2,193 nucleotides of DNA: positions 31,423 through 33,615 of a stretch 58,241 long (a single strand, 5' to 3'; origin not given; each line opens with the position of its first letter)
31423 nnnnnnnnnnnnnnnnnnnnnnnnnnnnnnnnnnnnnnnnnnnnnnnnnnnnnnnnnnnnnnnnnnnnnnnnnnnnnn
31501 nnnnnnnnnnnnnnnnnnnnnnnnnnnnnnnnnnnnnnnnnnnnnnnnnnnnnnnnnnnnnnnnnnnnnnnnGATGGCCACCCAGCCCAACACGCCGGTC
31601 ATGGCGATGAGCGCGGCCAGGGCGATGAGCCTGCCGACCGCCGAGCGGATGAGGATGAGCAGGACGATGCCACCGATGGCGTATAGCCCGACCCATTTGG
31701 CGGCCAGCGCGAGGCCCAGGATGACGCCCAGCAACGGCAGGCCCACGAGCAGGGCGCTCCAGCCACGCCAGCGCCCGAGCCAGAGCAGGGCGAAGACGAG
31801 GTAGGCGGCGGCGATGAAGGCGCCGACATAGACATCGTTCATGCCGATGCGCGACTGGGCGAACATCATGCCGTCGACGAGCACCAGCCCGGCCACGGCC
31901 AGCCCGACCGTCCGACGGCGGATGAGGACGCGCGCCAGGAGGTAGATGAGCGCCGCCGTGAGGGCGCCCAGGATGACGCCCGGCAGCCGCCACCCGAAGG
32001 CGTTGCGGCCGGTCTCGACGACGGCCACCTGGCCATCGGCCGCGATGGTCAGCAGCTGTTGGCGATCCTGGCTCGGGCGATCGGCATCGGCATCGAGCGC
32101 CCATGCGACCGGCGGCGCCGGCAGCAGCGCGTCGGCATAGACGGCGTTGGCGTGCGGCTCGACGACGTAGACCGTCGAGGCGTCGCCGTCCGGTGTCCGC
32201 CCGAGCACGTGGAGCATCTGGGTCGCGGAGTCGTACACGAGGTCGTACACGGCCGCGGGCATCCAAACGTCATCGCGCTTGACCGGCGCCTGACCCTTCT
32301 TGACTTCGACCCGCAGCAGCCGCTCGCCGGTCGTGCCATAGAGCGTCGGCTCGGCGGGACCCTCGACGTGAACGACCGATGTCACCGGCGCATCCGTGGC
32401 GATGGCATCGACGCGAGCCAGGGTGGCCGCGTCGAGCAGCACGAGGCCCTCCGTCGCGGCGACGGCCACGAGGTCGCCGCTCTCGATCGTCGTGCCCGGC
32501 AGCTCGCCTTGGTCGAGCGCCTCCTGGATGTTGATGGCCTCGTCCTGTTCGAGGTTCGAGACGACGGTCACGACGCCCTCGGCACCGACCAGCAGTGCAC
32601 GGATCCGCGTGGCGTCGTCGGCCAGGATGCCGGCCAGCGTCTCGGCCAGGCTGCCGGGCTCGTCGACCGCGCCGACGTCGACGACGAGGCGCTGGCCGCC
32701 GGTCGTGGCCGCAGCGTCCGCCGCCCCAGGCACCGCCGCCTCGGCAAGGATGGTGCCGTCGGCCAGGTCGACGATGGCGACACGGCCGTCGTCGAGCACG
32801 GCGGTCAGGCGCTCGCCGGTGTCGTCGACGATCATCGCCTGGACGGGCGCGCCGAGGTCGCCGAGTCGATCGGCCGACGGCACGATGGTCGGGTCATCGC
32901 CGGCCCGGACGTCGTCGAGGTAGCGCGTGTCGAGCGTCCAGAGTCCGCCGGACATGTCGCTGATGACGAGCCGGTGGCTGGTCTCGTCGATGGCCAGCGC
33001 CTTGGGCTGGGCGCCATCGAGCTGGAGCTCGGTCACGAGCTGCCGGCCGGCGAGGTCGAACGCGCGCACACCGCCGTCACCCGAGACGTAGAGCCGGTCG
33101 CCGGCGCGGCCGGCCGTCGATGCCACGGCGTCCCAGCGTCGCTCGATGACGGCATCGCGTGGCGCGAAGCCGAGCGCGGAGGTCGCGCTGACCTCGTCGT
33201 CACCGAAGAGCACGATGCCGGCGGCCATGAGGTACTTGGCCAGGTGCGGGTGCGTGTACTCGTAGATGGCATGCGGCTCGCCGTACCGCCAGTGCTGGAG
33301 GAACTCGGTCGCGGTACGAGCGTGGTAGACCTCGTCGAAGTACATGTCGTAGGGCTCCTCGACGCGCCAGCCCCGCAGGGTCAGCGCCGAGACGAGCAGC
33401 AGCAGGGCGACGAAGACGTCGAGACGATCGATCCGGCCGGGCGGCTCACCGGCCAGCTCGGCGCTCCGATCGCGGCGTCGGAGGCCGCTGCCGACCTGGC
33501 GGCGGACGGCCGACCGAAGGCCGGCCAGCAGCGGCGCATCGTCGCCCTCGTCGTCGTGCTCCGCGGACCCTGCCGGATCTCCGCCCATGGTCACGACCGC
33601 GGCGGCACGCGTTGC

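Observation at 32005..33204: Roughly 400-aa repeat-rich (beta-propeller-like) insertion inside the PMT module, right after the HPxLxKY helix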

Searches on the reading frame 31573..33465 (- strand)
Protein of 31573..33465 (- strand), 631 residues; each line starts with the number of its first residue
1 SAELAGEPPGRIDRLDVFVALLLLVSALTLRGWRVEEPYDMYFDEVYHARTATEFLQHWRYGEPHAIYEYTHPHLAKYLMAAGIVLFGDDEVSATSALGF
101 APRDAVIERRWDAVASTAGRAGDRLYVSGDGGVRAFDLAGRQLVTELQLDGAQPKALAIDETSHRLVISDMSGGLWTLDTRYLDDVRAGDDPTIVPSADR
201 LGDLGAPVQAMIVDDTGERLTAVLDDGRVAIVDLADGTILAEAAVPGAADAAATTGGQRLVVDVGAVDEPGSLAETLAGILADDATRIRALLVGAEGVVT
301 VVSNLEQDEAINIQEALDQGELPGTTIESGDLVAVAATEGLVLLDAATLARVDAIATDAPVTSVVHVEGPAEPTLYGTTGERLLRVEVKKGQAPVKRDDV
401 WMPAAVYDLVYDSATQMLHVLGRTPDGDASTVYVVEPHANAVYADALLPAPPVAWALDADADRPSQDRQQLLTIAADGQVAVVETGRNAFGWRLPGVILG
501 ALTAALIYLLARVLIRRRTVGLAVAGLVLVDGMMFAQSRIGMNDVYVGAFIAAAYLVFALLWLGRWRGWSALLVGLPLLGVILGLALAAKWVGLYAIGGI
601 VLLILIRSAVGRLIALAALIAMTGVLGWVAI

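Call 6: find_homologous_proteins(query=window:31573-33465:-, max_evalue=0.001)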
Query window:31573-33465:- (631 aa): 172 proteins with E <= 0.001 among 8000 candidates; the best 120 are listed.
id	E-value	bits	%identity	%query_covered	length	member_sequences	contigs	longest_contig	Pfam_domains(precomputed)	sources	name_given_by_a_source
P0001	2.4e-155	537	46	97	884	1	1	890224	PF02366.25,PF13231.13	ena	-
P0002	3.9e-154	533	72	55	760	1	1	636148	PF02366.25,PF16192.11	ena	-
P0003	5.1e-148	513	46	100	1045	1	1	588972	PF25174.2,PF02366.25,PF13231.13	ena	-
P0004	9.3e-148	512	47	98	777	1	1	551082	PF02366.25,PF13231.13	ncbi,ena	-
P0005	1.0e-146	508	44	97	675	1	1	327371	PF02366.25,PF13231.13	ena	-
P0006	1.8e-145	504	70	53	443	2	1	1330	PF02366.25,PF13231.13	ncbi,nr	ncbi:MAG TPA: phospholipid carrier-dependent glycosyltransferase, partial [Candidatus Saccharimonadi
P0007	3.3e-145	503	48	96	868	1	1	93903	PF02366.25,PF13231.13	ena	-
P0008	1.6e-143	498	45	97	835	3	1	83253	PF02366.25,PF13231.13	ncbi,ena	-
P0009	1.6e-137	478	45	100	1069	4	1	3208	PF02366.25,PF13231.13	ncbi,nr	ncbi:MAG: phospholipid carrier-dependent glycosyltransferase, partial [Chloroflexota bacterium]|nr:p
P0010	4.0e-136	473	43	97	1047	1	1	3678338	PF02366.25,PF16192.11,PF13231.13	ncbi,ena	-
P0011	2.6e-134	467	45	97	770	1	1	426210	PF02366.25,PF13231.13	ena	-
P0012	6.1e-134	466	44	100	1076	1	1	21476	PF02366.25,PF13231.13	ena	-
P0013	4.0e-133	463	43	100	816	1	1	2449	PF02366.25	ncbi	ncbi:MAG: phospholipid carrier-dependent glycosyltransferase, partial [Candidatus Limnocylindrales b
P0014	6.2e-133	463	48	84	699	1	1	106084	PF02366.25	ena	-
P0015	1.6e-132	461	44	100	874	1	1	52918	PF02366.25,PF13231.13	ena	-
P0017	5.7e-131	456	45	54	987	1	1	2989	PF13360.14,PF02366.25,PF16192.11,PF13231.13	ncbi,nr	ncbi:MAG TPA: phospholipid carrier-dependent glycosyltransferase, partial [Candidatus Limnocylindria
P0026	4.2e-117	411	43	83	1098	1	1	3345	PF09594.17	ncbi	ncbi:MAG: DUF2029 domain-containing protein, partial [Chloroflexi bacterium]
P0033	3.9e-106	374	42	81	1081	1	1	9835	PF06728.20,PF03155.22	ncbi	ncbi:MAG: hypothetical protein ABI452_07105, partial [Candidatus Limnocylindrales bacterium]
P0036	3.4e-100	355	41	99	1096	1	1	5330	PF02366.25,PF16192.11,PF13231.13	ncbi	-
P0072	4.3e-67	245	48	23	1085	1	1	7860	PF02366.25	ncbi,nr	ncbi:MAG: phospholipid carrier-dependent glycosyltransferase [Gammaproteobacteria bacterium]|nr:phos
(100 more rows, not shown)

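Call 19: predict_structure(alignment_id=A1)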
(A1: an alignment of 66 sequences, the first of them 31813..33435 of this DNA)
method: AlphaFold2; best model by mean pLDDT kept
length: 541 residues; sequences in the alignment: 66
mean_pLDDT: 91.6   pTM: 0.90
mean pLDDT of the five models: 91.6, 91.6, 91.4, 91.1, 91.0
residues with pLDDT >= 90: 406; 70-90: 102; 50-70: 32; < 50: 1
segments of 3 or more residues with pLDDT < 50: none
pLDDT, mean of each block of 10 residues (from residue 1): 92 91 80 67 93 80 80 90 97 97 72 96 95 95 98 97 98 88 83 98 97 98 98 98 92 97 98 97 94 91 97 95 97 95 96 92 95 95 92 98 94 98 94 97 97 90 98 92 88 91 92 84 52 76 83
secondary structure, 60 per line:
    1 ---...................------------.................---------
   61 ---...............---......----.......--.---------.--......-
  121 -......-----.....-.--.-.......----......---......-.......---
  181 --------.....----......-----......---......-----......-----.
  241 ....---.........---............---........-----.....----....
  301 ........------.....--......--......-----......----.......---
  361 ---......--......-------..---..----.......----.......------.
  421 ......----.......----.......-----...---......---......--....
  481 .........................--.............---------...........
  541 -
elements in order: H4-22 H35-51 H64-78 E82-87 E92-98 E114-119 E122-127 E133-137 E144-150 E155-160 E164-169 H171-177 E189-193 E198-203 E209-214 E218-223 E229-234 E240-244 E248-253 H260-271 H275-282 E288-292 H297-308 E315-319 E322-327 E330-335 E341-346 E351-357 E364-369 E372-377 E396-402 E407-413 E420-426 E431-437 E442-448 E460-465 E469-474 H477-505 H508-520 H530-540

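Call 22: fold_search(model_id=the predicted structure, library=pdb)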
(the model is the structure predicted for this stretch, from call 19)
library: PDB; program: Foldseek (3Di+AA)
matches with E <= 10: 1985; with E <= 0.001: 1697
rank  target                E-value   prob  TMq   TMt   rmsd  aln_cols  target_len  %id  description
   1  5m89_A                7.2e-13  1.00  0.41  0.65  11.8       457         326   13  Spliceosome component (released 2018-03-14)
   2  5m89_B                3.2e-12  1.00  0.41  0.64  11.8       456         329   13  Spliceosome component (released 2018-03-14)
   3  4wjs                  9.4e-12  1.00  0.43  0.47  12.2       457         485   12  Crystal structure of Rsa4 from Chaetomium thermophilum (released 2014-11-19)
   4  8fl2_NJ               1.4e-11  1.00  0.43  0.58  12.0       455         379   10  Human nuclear pre-60S ribosomal subunit (State I1) (released 2023-07-12)
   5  7w40_C                1.5e-11  1.00  0.43  0.70   5.3       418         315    8  Cryo-EM Structure of Human Gastrin Releasing Peptide Receptor in complex with the agonist Bombesin (6-14) [D-Phe6, bet (released 2023-02-22)
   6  2ce8_A                2.3e-11  1.00  0.44  0.68   5.2       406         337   11  An EH1 peptide bound to the Groucho-TLE WD40 domain. (released 2006-06-14)
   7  6eg8_B                2.6e-11  1.00  0.42  0.64   6.9       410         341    8  Structure of the GDP-bound Gs heterotrimer (released 2019-06-05)
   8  7fik_f                2.7e-11  1.00  0.43  0.68   6.9       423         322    9  The cryo-EM structure of the CR subunit from X. laevis NPC (released 2022-11-09)
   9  8wc8_B                2.9e-11  1.00  0.42  0.67   6.0       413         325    8  Cryo-EM structure of the ZH8651-bound hTAAR1-Gs complex (released 2023-12-27)
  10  4lg8                  2.9e-11  1.00  0.42  0.69   6.9       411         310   10  Crystal structure of PRPF19 WD40 repeats (released 2013-08-07)
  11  9k25_B                3.0e-11  1.00  0.43  0.68   4.8       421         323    7  Cryo-EM structure of apo-P2Y purinoceptor 2-miniGq-Nb35 complex (released 2025-06-11)
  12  9ppx_C                3.2e-11  1.00  0.42  0.68   5.9       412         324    8  CryoEM structure of delta opioid receptor bound to G proteins and naltrexone (released 2026-03-04)
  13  8fl0_NJ               3.2e-11  1.00  0.42  0.47  11.8       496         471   10  Human nucleolar pre-60S ribosomal subunit (State H) (released 2023-07-12)
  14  1erj_B                3.4e-11  1.00  0.46  0.69   5.7       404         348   11  CRYSTAL STRUCTURE OF THE C-TERMINAL WD40 DOMAIN OF TUP1 (released 2000-07-26)
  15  9j87_C                3.4e-11  1.00  0.42  0.66   6.1       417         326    8  Structure of Receptor (released 2026-02-25)
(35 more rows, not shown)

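Call 27: search_protein_families(library=pfam, proteins=[P0003, P0017, P0010, P0036, P0026, P0033, P0072, P0009], max_evalue=0.01)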
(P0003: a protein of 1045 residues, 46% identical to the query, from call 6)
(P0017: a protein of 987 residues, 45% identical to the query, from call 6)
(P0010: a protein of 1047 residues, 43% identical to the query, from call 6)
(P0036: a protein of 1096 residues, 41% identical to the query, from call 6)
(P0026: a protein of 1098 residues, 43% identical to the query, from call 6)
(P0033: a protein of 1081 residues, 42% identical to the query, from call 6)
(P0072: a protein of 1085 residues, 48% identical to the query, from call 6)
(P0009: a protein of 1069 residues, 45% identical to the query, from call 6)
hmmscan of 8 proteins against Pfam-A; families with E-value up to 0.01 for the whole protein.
P0003 (1045 aa): 4 families
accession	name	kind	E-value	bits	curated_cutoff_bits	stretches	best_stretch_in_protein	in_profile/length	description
PF02366.24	PMT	-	1.5e-17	64.4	22.7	1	788-907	80-198/245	Dolichyl-phosphate-mannose-protein mannosyltransferase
PF13231.12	PMT_2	-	9e-07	29.7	26.1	1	787-917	18-140/160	Dolichyl-phosphate-mannose-protein mannosyltransferase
PF25174.1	Beta-prop_THOC3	-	3.4e-06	26.7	305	0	421-483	58-121/272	THOC3 beta-propeller domain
PF23414.1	Beta-prop_EML_2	-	0.0044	16.9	90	0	426-486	13-75/266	Echinoderm microtubule-associated protein second beta-propeller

P0017 (987 aa): 4 families
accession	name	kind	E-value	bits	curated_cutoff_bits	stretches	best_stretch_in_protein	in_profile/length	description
PF16192.10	PMT_4TMC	-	3.8e-13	49.8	32.4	1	762-918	3-179/202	C-terminal four TMM region of protein-O-mannosyltransferase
PF02366.24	PMT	-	8e-13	49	22.7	1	452-571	80-198/245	Dolichyl-phosphate-mannose-protein mannosyltransferase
PF13231.12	PMT_2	-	2.9e-06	28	26.1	1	451-598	18-156/160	Dolichyl-phosphate-mannose-protein mannosyltransferase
PF13360.13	PQQ_2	-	3.4e-05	24.1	27.6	2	153-285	28-151/233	Outer membrane protein assembly factor BamB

P0010 (1047 aa): 4 families
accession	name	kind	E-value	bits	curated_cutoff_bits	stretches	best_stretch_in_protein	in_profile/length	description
PF02366.24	PMT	-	7.7e-13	49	22.7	1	468-588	80-199/245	Dolichyl-phosphate-mannose-protein mannosyltransferase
PF13231.12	PMT_2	-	3.9e-07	30.8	26.1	1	465-606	15-153/160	Dolichyl-phosphate-mannose-protein mannosyltransferase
PF16192.10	PMT_4TMC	-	5e-07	29.9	32.4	1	793-862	4-70/202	C-terminal four TMM region of protein-O-mannosyltransferase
PF23414.1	Beta-prop_EML_2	-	0.0015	18.4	90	1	111-162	19-71/266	Echinoderm microtubule-associated protein second beta-propeller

P0036 (1096 aa): 3 families
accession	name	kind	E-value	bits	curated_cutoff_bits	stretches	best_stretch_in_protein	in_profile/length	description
PF02366.24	PMT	-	1.7e-12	47.9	22.7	1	496-616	79-198/245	Dolichyl-phosphate-mannose-protein mannosyltransferase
PF16192.10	PMT_4TMC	-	2.8e-11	43.7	32.4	1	797-952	4-179/202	C-terminal four TMM region of protein-O-mannosyltransferase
PF13231.12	PMT_2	-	2e-06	28.6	26.1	1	496-636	18-149/160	Dolichyl-phosphate-mannose-protein mannosyltransferase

P0026 (1098 aa): 2 families
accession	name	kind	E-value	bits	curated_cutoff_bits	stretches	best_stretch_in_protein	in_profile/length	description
PF09594.16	GT87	-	6.3e-06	26.5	25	1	67-188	3-123/237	Glycosyltransferase family 87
PF13231.12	PMT_2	-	0.00094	19.9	26.1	1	74-160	6-91/160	Dolichyl-phosphate-mannose-protein mannosyltransferase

P0033 (1081 aa): 2 families
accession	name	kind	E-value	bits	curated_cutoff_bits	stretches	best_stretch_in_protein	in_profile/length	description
PF03155.21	Alg6_Alg8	-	7.3e-06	25.7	25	1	82-423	46-380/482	ALG6, ALG8 glycosyltransferase family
PF06728.19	PIG-U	-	1.3e-05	24.9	24.5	1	109-287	73-242/378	GPI transamidase subunit PIG-U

P0072 (1085 aa): 5 families
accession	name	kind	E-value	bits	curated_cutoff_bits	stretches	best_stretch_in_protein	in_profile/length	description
PF02366.24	PMT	-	9.7e-13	48.7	22.7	1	851-985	85-220/245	Dolichyl-phosphate-mannose-protein mannosyltransferase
PF03155.21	Alg6_Alg8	-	2.5e-05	23.9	25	1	106-371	92-379/482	ALG6, ALG8 glycosyltransferase family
PF16819.11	DUF5074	-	5.9e-05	22.7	27.2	1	562-613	152-208/353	Domain of unknown function (DUF5074)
PF09594.16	GT87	-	0.0037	17.5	25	1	112-333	33-236/237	Glycosyltransferase family 87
PF06728.19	PIG-U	-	0.0041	16.7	24.5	0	132-230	122-223/378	GPI transamidase subunit PIG-U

P0009 (1069 aa): 2 families
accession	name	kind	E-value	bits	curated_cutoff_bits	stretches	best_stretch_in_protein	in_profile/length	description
PF02366.24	PMT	-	4e-10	40.1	22.7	1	901-1018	82-198/245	Dolichyl-phosphate-mannose-protein mannosyltransferase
PF13231.12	PMT_2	-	6e-05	23.8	26.1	1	896-1030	15-146/160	Dolichyl-phosphate-mannose-protein mannosyltransferase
